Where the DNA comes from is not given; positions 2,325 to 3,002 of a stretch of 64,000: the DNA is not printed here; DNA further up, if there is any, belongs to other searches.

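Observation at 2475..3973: DUF1016/YhcG-type PD-(D/E)xK nuclease in operon with an XRE/HigA-like HTH gene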

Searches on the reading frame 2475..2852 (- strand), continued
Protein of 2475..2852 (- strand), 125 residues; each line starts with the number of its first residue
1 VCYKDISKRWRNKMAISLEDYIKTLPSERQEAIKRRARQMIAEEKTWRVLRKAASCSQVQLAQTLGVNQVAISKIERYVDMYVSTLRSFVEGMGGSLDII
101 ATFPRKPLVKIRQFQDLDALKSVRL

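Call 43: search_solved_structures(query=L017:1102-1446:+, max_evalue=1)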
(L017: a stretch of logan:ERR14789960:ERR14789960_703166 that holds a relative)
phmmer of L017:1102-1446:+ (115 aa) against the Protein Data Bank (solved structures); distinct sequences matched with E-value up to 1: 3.
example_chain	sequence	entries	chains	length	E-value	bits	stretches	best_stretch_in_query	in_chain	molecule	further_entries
7p12_A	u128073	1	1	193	0.032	17.8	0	53-85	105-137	DeNovoTIM13-SB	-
7osv_A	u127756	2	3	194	0.037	17.6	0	53-97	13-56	DeNovoTIM6-SB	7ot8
6yqx_A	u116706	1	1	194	0.12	16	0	53-86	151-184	de novo designed TIM barrel DeNovoTIM13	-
